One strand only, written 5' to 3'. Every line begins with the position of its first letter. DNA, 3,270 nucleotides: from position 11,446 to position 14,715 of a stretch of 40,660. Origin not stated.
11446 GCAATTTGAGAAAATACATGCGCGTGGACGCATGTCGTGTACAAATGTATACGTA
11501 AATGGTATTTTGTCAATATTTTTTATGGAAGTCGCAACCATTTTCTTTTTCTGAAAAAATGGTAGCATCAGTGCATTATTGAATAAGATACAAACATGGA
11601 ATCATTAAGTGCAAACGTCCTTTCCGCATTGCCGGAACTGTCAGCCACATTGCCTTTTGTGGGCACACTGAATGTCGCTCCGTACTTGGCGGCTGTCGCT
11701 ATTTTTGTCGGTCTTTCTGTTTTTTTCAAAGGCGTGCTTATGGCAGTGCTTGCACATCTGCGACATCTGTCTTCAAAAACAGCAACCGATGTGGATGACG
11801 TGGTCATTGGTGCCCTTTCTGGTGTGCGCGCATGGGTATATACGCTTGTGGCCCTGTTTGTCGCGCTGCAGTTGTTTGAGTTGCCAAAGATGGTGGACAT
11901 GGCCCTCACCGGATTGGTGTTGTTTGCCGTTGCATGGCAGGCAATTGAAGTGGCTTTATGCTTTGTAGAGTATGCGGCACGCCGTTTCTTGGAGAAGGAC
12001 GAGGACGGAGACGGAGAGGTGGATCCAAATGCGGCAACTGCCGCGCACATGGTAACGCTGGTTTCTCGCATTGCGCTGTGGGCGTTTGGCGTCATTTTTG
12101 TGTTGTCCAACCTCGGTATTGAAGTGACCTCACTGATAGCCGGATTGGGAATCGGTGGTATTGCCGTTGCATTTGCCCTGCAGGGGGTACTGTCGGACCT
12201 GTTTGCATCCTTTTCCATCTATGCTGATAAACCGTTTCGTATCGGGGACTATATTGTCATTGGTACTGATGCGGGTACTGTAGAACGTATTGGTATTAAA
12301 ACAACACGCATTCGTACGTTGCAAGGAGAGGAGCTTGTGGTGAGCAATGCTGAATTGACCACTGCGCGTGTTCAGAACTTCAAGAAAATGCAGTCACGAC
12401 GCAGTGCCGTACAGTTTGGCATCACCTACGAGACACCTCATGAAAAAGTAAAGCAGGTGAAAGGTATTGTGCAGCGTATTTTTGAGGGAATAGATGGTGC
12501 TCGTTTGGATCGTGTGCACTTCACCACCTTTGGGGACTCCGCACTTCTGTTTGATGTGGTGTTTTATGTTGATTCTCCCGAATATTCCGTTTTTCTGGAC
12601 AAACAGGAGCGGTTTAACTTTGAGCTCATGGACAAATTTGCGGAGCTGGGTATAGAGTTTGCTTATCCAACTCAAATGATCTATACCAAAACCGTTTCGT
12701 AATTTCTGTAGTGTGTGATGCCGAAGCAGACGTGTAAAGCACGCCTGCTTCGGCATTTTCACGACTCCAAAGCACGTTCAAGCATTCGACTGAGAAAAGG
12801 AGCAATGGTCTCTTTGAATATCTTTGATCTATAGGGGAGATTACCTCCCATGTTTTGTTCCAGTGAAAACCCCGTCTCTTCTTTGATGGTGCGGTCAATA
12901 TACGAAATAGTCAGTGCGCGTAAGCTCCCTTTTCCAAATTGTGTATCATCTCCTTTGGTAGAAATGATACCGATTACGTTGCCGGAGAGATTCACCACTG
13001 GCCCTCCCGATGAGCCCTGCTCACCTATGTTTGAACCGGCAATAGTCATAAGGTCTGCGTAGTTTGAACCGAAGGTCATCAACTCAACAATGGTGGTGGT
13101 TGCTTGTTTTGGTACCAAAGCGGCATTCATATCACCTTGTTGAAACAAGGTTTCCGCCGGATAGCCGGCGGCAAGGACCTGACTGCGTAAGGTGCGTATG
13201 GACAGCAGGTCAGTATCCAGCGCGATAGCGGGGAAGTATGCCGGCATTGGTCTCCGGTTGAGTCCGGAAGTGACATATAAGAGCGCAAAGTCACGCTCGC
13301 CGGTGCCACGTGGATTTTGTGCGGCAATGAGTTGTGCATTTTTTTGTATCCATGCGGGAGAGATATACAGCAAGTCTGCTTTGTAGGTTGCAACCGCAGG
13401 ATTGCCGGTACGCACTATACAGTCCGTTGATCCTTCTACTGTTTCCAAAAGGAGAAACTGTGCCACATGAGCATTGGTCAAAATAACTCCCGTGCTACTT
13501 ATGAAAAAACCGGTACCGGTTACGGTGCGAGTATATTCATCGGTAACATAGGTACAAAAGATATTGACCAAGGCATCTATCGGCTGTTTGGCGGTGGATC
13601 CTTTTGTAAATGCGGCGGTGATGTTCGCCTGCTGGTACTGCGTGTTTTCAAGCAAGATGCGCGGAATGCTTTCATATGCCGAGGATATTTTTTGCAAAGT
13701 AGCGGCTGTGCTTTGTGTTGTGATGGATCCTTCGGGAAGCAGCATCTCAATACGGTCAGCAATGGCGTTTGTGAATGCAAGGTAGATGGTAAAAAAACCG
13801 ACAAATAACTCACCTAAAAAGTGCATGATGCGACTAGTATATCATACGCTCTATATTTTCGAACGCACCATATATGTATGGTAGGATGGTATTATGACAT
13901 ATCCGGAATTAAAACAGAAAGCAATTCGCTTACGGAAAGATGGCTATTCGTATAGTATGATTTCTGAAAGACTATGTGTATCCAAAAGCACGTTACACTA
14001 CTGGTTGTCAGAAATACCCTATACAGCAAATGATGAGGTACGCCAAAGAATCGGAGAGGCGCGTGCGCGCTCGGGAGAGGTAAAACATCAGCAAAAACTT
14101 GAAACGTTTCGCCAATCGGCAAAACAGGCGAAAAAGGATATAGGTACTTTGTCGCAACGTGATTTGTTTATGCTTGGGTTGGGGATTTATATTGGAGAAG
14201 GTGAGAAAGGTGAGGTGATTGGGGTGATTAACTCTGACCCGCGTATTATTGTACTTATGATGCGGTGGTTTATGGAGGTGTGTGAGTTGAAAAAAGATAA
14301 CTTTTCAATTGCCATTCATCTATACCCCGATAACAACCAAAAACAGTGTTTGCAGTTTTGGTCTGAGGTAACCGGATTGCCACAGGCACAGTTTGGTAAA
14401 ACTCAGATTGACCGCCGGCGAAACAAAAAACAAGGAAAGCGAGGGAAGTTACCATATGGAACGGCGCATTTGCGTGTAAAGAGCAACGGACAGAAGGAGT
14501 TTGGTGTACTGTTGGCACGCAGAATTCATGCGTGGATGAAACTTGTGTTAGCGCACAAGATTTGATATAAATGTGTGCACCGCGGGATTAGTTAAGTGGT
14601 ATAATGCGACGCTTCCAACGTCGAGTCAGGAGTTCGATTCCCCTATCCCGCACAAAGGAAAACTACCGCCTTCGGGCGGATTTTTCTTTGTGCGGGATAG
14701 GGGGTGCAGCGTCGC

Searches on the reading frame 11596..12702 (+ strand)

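Call 16: search_protein_families(library=pfam, proteins=[window:11596-12702:+])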
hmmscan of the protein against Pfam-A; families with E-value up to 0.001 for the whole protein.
window:11596-12702:+ (368 aa): 3 families
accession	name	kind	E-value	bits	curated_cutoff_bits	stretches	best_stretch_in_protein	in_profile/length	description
PF00924.24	MS_channel_2nd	-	1.6e-20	73.4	20.2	1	198-263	2-67/68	Mechanosensitive ion channel, beta-domain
PF21088.3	MS_channel_1st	-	5.6e-10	39.4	23.1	1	157-196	3-42/42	Mechanosensitive ion channel, transmembrane helices 2/3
PF21082.3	MS_channel_3rd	-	4.1e-07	30.8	21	1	272-355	3-88/88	Mechanosensitive ion channel MscS, C-terminal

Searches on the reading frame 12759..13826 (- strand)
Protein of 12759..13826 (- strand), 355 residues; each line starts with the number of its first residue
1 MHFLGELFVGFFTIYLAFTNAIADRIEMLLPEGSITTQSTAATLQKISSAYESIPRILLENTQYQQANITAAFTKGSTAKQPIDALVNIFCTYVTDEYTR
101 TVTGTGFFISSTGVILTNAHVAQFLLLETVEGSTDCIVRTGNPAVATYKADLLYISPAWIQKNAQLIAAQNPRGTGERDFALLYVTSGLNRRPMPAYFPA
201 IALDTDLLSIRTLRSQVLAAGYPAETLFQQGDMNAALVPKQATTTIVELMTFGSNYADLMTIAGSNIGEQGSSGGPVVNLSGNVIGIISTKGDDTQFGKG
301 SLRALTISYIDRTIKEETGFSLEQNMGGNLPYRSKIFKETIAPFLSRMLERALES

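Call 16: search_protein_families(library=pfam, proteins=[window:12759-13826:-])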
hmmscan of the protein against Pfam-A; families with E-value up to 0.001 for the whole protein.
window:12759-13826:- (355 aa): 2 families
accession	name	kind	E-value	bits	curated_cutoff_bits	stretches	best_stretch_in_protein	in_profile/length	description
PF13365.12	Trypsin_2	-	1.2e-14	55.7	27.6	1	104-287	1-144/144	Trypsin-like peptidase domain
PF00089.32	Trypsin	-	7.9e-09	36.1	20.6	1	99-293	21-200/220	Trypsin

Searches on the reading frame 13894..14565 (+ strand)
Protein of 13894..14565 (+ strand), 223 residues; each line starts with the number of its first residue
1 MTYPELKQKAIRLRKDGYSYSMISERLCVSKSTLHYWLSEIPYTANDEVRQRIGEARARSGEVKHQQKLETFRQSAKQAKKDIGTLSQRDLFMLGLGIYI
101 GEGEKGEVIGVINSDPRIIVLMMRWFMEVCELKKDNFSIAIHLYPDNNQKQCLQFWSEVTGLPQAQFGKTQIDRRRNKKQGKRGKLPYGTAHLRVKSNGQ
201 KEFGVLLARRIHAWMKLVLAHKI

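Call 16: search_protein_families(library=pfam, proteins=[window:13894-14565:+])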
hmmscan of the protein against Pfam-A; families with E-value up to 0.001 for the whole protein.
window:13894-14565:+ (223 aa): 1 family
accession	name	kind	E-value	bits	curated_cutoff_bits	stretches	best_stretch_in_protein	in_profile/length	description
PF13384.12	HTH_23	-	1.6e-05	25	24.6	1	6-39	6-39/50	Homeodomain-like domain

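Call 64: search_protein_families(library=ncbifam, proteins=[window:13894-14565:+], max_evalue=0.1)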
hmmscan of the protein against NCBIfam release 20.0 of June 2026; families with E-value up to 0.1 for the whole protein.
window:13894-14565:+ (223 aa): 4 families
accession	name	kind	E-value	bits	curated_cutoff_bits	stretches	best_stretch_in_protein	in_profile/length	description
NF033545.0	transpos_IS630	equivalog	5.4e-06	26.1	100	1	8-77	3-73/299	IS630 family transposase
NF033516.0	transpos_IS3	equivalog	0.0037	16.6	160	1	5-86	1-78/369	IS3 family transposase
NF002620.0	PRK02277.1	subfamily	0.013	15.1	115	1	5-40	6-41/201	orotate phosphoribosyltransferase-like protein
TIGR02937.1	sigma70-ECF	superfamily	0.025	14.2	42.9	1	4-39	119-155/165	sigma-70 family RNA polymerase sigma factor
